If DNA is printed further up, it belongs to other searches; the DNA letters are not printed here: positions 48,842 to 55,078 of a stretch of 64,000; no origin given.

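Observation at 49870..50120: RecB/Cas4-like PD-(D/E)XK nuclease domain inside a 1978-aa virion protein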

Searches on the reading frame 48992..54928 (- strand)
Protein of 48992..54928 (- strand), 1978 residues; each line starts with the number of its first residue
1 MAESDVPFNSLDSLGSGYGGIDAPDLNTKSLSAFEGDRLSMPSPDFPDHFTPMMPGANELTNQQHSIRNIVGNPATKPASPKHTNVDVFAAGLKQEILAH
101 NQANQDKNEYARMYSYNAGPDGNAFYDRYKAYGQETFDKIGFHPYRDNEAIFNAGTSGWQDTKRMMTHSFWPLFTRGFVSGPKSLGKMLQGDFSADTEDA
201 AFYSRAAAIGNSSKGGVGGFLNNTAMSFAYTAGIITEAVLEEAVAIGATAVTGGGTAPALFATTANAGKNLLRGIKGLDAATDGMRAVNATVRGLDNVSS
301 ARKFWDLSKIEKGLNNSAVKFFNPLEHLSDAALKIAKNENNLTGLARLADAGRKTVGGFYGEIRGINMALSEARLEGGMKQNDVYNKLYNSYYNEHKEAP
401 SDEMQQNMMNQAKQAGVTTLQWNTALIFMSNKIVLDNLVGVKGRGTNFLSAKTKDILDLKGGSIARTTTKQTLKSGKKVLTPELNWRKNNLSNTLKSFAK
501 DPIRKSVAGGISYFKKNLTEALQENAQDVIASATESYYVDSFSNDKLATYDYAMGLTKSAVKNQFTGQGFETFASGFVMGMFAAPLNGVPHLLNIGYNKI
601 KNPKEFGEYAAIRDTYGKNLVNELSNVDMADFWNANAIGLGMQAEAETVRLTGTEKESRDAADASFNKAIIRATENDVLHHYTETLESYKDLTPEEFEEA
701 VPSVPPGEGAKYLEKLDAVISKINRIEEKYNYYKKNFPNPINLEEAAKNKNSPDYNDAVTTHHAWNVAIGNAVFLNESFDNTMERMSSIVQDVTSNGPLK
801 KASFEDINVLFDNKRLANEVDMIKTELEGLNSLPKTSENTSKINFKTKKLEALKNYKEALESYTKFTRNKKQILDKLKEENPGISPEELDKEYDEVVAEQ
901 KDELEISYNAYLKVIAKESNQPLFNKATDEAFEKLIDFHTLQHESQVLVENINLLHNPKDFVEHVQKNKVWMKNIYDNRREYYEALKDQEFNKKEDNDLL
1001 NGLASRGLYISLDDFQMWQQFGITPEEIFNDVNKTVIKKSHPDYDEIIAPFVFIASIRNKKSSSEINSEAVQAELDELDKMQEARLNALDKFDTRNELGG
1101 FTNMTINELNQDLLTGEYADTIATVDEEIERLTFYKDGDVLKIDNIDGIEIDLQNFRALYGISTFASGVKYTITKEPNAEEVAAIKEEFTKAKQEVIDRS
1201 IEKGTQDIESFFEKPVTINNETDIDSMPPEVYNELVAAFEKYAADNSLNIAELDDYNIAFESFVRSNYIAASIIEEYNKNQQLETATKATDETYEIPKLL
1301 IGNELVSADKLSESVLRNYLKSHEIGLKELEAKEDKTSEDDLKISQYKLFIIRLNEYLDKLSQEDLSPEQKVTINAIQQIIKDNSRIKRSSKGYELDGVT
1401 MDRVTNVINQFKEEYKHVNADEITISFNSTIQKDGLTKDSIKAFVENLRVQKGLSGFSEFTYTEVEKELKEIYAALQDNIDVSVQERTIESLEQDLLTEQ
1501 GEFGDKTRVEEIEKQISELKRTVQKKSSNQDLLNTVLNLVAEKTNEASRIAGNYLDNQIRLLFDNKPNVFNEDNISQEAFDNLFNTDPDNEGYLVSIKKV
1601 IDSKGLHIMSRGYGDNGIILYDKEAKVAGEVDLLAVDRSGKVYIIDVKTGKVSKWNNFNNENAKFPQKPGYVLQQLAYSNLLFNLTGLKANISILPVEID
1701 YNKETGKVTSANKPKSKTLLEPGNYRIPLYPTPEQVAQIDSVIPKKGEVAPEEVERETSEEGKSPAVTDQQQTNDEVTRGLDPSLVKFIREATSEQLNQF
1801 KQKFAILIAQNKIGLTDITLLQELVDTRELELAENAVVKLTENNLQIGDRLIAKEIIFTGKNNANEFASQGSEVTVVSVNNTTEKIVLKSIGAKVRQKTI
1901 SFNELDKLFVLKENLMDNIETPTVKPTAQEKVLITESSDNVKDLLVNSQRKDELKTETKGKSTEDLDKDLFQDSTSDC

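Call 5: search_protein_families(library=pfam, proteins=[window:48992-54928:-], max_evalue=10)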
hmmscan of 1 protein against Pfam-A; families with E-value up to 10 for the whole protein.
window:48992-54928:- (1978 aa): 3 families
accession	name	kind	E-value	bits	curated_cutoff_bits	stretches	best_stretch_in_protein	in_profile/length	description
PF12705.13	PDDEXK_1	-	0.0038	17.6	22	1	1601-1673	120-167/247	PD-(D/E)XK nuclease superfamily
PF09164.15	VitD-bind_III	-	0.86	10.1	27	1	864-892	9-37/65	Vitamin D binding protein, domain III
PF16810.10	RXLR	-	5.4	7.9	26.9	1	1015-1049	98-132/141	RXLR phytopathogen effector protein, Avirulence activity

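Call 6: search_protein_families(library=phrogs, proteins=[window:48992-54928:-], max_evalue=1)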
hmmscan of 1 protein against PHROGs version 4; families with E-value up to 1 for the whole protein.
window:48992-54928:- (1978 aa): 2 families
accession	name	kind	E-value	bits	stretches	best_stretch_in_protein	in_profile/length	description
phrog_466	-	DNA, RNA and nucleotide metabolism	0.013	15.8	1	1618-1653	265-299/446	exonuclease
phrog_21468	-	unknown function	0.056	14.5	1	307-326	33-52/60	-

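Call 7: search_dna_similar(query=window:48992-54928:-, collection=phages, mode=protein, max_rows=30)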
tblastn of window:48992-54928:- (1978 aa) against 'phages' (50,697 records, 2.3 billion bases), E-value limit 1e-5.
Records with a match: 35; places in all: 35; records where one place covers at least 80% of the query: 0.
Best place of each record, by identity: <60% 35.
By first word of the organism name: Bacteroides 27; uncultured 6; Kehishuvirus 1; bajarodcaudo 1.
By host as written in the record: Bacteroides intestinalis DSM 108646 25; - 7; Bacteroides intestinalis APC919/174 2; Bacteroides cellulosilyticus 1.
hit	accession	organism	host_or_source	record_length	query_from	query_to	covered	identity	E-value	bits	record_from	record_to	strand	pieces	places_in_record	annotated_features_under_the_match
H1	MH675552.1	Bacteroides phage crAss001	Bacteroides intestinalis APC919/174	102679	1534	1744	11%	31.2%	2e-9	69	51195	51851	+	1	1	putative RNA-polymerase subunit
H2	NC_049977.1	Bacteroides phage crAss001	Bacteroides intestinalis APC919/174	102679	1534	1744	11%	31.2%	2e-9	69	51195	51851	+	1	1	putative RNA-polymerase subunit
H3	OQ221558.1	Bacteroides phage PhiCrAssBcn23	Bacteroides intestinalis DSM 108646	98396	1534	1744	11%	31.2%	3e-9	69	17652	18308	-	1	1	putative RNA-polymerase subunit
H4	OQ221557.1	Bacteroides phage PhiCrAssBcn22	Bacteroides intestinalis DSM 108646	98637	1534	1744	11%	31.2%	3e-9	69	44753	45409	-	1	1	putative RNA-polymerase subunit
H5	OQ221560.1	Bacteroides phage PhiCrAssBcn25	Bacteroides intestinalis DSM 108646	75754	1534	1744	11%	31.2%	3e-9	69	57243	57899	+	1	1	putative RNA-polymerase subunit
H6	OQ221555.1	Bacteroides phage PhiCrAssBcn20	Bacteroides intestinalis DSM 108646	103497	1534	1744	11%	31.2%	3e-9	69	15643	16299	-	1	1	putative RNA-polymerase subunit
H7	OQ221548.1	Bacteroides phage PhiCrAssBcn13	Bacteroides intestinalis DSM 108646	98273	1534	1744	11%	31.2%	3e-9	69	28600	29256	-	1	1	putative RNA-polymerase subunit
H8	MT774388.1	uncultured phage cr112_1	human feces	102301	1534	1744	11%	31.2%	1e-8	67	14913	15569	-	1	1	putative RNA-polymerase subunit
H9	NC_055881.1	uncultured phage cr112_1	human feces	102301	1534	1744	11%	31.2%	1e-8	67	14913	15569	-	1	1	putative RNA-polymerase subunit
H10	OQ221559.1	Bacteroides phage PhiCrAssBcn24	Bacteroides intestinalis DSM 108646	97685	1534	1744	11%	30.8%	3e-9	69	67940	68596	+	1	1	putative RNA-polymerase subunit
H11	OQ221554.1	Bacteroides phage PhiCrAssBcn19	Bacteroides intestinalis DSM 108646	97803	1534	1744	11%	30.8%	3e-9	69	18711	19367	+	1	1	putative RNA-polymerase subunit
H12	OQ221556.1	Bacteroides phage PhiCrAssBcn21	Bacteroides intestinalis DSM 108646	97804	1534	1744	11%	30.8%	3e-9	69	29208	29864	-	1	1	putative RNA-polymerase subunit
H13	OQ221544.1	Bacteroides phage PhiCrAssBcn9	Bacteroides intestinalis DSM 108646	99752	1534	1744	11%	30.8%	3e-9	69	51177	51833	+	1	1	putative RNA-polymerase subunit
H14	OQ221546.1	Bacteroides phage PhiCrAssBcn11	Bacteroides intestinalis DSM 108646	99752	1534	1744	11%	30.8%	3e-9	69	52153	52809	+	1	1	putative RNA-polymerase subunit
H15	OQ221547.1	Bacteroides phage PhiCrAssBcn12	Bacteroides intestinalis DSM 108646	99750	1534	1744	11%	30.8%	3e-9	69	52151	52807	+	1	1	putative RNA-polymerase subunit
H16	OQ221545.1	Bacteroides phage PhiCrAssBcn10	Bacteroides intestinalis DSM 108646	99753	1534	1744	11%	30.8%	3e-9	69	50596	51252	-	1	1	putative RNA-polymerase subunit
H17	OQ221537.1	Bacteroides phage PhiCrAssBcn2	Bacteroides intestinalis DSM 108646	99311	1534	1744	11%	30.8%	3e-8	65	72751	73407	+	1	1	putative RNA-polymerase subunit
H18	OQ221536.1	Bacteroides phage PhiCrAssBcn1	Bacteroides intestinalis DSM 108646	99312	1534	1744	11%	30.8%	3e-8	65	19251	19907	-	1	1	putative RNA-polymerase subunit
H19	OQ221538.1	Bacteroides phage PhiCrAssBcn3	Bacteroides intestinalis DSM 108646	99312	1534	1744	11%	30.8%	3e-8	65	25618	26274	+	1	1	putative RNA-polymerase subunit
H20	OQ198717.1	Kehishuvirus sp. 'tikkala'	Bacteroides cellulosilyticus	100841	1534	1744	11%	30.8%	1e-7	63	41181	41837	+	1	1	RNA-polymerase subunit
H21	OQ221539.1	Bacteroides phage PhiCrAssBcn4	Bacteroides intestinalis DSM 108646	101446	1534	1734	10%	30.8%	3e-8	66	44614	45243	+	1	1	putative RNA-polymerase subunit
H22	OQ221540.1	Bacteroides phage PhiCrAssBcn5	Bacteroides intestinalis DSM 108646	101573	1534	1734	10%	30.8%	3e-8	66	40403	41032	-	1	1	putative RNA-polymerase subunit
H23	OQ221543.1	Bacteroides phage PhiCrAssBcn8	Bacteroides intestinalis DSM 108646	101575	1534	1734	10%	30.8%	3e-8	66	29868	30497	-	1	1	putative RNA-polymerase subunit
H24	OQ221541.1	Bacteroides phage PhiCrAssBcn6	Bacteroides intestinalis DSM 108646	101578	1534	1734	10%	30.8%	3e-8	66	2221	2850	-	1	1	putative RNA-polymerase subunit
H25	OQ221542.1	Bacteroides phage PhiCrAssBcn7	Bacteroides intestinalis DSM 108646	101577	1534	1734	10%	30.8%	3e-8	66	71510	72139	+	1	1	putative RNA-polymerase subunit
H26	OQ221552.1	Bacteroides phage PhiCrAssBcn17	Bacteroides intestinalis DSM 108646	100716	1534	1734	10%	30.8%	4e-8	65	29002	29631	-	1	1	putative RNA-polymerase subunit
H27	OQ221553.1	Bacteroides phage PhiCrAssBcn18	Bacteroides intestinalis DSM 108646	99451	1534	1734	10%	30.4%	4e-8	65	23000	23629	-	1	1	putative RNA-polymerase subunit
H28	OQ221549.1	Bacteroides phage PhiCrAssBcn14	Bacteroides intestinalis DSM 108646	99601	1534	1734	10%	30.4%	4e-8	65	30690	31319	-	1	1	putative RNA-polymerase subunit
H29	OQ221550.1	Bacteroides phage PhiCrAssBcn15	Bacteroides intestinalis DSM 108646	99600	1534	1734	10%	30.4%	4e-8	65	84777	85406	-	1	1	putative RNA-polymerase subunit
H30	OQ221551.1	Bacteroides phage PhiCrAssBcn16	Bacteroides intestinalis DSM 108646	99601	1534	1734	10%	30.4%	4e-8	65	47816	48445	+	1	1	putative RNA-polymerase subunit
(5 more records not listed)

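Call 8: get_annotated_region(hit=H1, flank=15000)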
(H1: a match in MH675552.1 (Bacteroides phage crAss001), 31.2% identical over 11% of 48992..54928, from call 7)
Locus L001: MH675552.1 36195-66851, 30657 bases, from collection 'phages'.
description: Bacteroides phage crAss001, complete genome.
organism: Bacteroides phage crAss001 (NCBI taxid 2301731)
taxonomy: Viruses; Duplodnaviria; Heunggongvirae; Uroviricota; Caudoviricetes; Crassvirales; Steigviridae; Asinivirinae; Kehishuvirus; Kehishuvirus primarius
host: Bacteroides intestinalis APC919/174; source: -; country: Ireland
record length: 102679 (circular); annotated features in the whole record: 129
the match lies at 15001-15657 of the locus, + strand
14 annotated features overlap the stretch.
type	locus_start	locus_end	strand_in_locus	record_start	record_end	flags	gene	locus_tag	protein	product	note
CDS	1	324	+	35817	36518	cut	-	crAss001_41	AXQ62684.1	endonuclease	Gp41; group I intron endonuclease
CDS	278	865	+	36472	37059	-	-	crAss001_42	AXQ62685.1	HU/IHF-like protein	Gp42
CDS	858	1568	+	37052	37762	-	-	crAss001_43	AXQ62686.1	tail tubular protein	Gp43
CDS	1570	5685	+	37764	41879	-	-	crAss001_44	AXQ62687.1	stabilization protein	Gp44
CDS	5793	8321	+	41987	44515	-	-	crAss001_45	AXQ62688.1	putative transmembrane protein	Gp45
CDS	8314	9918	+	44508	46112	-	-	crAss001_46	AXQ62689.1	hypothetical protein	Gp46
CDS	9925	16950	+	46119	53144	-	-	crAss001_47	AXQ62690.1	putative RNA-polymerase subunit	Gp47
CDS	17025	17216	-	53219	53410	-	-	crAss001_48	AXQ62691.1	shock protein C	Gp48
CDS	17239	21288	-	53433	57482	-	-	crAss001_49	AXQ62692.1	putative RNA-polymerase subunit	Gp49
CDS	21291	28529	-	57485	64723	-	-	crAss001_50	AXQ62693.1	putative RNA polymerase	Gp50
CDS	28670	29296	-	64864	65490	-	-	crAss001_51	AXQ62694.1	hypothetical protein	Gp51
CDS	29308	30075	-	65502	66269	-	-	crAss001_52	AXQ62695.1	von Willebrand factor type A-like domain containing protein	Gp52; contains von Willebrand factor type A-like domain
CDS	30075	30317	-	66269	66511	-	-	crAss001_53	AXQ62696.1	nuclear pore complex-type fold containing protein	Gp53; contains nuclear pore complex-type fold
CDS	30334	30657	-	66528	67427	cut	-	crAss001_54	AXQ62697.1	thymidylate synthase, flavin-dependent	Gp54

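Call 62: find_related_loci(query=L001:14992-15669:+, collection=viral_contigs, flank=10000)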
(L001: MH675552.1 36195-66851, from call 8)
Query L001:14992-15669:+ (226 aa) in viral_contigs; peptide patterns used: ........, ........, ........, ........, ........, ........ (x = any residue, [..] = any of these).
106 stretches matched a pattern; 99 encode a relative of the query (tblastn E <= 1e-3); the best 80 are kept; 80 distinct loci.
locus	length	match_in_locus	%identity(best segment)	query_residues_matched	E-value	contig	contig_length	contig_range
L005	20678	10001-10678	100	1-226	7e-150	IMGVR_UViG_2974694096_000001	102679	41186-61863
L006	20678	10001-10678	100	1-226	5e-149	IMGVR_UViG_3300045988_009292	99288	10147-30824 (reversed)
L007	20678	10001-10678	99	1-226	2e-148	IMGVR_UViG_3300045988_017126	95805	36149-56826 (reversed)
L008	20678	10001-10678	99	1-226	1e-148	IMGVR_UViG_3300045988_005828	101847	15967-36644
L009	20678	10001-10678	99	1-226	3e-148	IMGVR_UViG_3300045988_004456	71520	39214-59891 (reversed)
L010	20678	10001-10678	99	1-226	3e-148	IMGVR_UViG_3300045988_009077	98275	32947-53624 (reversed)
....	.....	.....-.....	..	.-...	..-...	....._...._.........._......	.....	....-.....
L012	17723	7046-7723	99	1-226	9e-148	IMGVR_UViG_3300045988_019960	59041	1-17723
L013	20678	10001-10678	98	1-226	1e-147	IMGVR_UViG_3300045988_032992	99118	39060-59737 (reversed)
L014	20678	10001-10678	98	1-226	2e-147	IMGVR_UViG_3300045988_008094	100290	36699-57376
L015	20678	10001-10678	99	1-226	1e-147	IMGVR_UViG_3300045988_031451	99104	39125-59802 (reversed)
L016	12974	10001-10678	98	1-226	1e-147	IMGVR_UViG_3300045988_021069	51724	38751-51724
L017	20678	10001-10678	99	1-226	2e-147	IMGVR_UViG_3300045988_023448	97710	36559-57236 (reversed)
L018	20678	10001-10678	99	1-226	1e-147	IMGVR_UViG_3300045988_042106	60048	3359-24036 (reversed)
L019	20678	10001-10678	98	1-226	3e-147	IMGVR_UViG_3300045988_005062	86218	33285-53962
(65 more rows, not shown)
